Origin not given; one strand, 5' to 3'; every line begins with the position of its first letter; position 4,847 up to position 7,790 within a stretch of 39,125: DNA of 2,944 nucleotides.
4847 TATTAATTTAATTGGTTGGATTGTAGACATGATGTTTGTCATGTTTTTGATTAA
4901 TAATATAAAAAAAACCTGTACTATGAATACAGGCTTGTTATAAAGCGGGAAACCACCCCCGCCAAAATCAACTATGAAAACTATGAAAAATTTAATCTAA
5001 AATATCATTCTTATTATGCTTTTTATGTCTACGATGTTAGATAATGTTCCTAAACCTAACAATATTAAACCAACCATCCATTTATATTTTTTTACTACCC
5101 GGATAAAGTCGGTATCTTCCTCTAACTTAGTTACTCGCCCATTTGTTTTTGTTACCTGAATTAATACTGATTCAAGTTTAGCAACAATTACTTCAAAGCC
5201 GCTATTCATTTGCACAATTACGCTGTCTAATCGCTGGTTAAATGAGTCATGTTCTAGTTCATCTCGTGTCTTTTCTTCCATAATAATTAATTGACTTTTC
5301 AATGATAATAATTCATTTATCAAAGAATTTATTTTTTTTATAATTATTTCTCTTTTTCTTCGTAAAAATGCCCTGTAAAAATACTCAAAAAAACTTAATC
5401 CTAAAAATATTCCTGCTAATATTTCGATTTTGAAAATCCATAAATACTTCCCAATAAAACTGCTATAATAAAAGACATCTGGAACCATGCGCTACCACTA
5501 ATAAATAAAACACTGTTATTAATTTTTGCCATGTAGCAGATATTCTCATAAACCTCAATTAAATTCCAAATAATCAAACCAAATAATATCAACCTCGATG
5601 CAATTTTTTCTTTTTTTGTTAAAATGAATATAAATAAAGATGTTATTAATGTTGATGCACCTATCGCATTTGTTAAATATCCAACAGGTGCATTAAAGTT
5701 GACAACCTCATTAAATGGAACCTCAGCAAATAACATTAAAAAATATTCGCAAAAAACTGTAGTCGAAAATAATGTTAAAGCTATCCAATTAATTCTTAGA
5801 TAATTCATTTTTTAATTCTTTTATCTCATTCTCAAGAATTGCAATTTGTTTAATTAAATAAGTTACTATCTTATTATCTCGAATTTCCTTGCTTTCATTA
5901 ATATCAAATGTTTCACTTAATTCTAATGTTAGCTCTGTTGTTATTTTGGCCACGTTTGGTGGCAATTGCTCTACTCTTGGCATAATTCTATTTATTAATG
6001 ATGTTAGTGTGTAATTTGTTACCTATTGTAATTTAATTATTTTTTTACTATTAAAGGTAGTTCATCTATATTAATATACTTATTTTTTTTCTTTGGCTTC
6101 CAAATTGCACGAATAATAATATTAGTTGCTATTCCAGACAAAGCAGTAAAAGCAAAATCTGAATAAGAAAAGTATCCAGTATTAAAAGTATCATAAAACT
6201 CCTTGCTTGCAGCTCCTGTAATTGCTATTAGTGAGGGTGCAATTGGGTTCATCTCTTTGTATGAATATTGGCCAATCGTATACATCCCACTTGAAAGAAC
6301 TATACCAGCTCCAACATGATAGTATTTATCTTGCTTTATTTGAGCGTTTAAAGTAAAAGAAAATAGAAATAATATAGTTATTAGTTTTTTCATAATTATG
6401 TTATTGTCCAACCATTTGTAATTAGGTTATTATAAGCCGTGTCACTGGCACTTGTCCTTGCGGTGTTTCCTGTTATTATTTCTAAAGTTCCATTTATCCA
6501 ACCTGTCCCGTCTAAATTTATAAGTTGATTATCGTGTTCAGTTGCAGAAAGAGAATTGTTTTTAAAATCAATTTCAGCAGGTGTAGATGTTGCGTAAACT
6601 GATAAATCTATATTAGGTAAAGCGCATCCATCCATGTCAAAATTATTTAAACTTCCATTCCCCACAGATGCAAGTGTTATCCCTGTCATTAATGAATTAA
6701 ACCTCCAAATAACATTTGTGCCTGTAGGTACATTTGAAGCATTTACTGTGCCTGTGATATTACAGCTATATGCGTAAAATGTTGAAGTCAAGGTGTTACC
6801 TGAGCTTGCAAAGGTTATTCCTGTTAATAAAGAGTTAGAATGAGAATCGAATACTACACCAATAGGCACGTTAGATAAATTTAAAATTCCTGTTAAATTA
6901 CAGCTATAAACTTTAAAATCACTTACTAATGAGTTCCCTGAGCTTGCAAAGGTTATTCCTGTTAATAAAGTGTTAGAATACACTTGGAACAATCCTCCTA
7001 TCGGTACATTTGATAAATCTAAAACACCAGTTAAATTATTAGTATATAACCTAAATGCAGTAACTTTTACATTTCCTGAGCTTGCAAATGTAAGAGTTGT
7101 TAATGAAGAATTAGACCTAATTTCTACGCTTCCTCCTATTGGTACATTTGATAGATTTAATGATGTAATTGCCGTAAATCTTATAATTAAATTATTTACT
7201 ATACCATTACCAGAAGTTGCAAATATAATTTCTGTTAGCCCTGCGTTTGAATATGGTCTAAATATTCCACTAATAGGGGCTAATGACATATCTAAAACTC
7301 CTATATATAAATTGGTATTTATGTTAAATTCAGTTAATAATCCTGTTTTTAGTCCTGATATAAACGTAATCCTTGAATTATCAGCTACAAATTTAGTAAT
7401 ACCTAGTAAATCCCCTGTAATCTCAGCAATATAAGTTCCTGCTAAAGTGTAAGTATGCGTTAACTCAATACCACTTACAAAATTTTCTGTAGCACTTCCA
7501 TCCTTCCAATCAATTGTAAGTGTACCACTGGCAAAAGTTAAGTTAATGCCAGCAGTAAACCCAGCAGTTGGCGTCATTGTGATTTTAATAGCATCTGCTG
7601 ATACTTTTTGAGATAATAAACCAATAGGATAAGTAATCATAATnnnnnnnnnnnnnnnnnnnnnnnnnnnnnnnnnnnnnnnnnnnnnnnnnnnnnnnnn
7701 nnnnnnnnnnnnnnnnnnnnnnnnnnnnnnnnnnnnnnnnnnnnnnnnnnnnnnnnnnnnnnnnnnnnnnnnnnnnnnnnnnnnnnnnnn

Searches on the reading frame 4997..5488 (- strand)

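Call 45: search_protein_families(library=phrogs, proteins=[window:4997-5488:-], max_evalue=0.001)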
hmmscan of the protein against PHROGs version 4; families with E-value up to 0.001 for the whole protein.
window:4997-5488:- (163 aa): 0 families

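Call 76: search_protein_families(library=pfam, proteins=[window:4997-5488:-], max_evalue=0.01)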
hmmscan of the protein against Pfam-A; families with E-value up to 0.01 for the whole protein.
window:4997-5488:- (163 aa): 1 family
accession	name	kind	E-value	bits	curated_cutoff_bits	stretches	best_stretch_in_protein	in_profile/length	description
PF11458.13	Mistic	-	0.0077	16.7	26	0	46-64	52-70/74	Membrane-integrating protein Mistic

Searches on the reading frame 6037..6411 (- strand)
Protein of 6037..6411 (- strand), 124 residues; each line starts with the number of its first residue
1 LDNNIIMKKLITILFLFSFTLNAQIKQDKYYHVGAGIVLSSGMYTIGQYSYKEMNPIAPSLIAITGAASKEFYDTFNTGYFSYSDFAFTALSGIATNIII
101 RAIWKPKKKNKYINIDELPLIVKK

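Call 45: search_protein_families(library=phrogs, proteins=[window:6037-6411:-], max_evalue=0.001)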
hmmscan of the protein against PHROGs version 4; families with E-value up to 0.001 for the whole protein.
window:6037-6411:- (124 aa): 1 family
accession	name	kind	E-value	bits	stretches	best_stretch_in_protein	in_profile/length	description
phrog_29588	-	unknown function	0.00024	22.5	1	10-101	7-90/111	-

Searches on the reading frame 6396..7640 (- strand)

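Call 45: search_protein_families(library=phrogs, proteins=[window:6396-7640:-], max_evalue=0.001)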
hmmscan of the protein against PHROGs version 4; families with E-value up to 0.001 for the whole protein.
window:6396-7640:- (414 aa): 0 families

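Call 76: search_protein_families(library=pfam, proteins=[window:6396-7640:-], max_evalue=0.01)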
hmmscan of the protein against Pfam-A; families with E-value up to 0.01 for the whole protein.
window:6396-7640:- (414 aa): 1 family
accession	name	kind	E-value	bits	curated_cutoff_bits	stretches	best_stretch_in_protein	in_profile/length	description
PF00801.26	PKD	-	0.0025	18.2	23.5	0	30-74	13-63/80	PKD domain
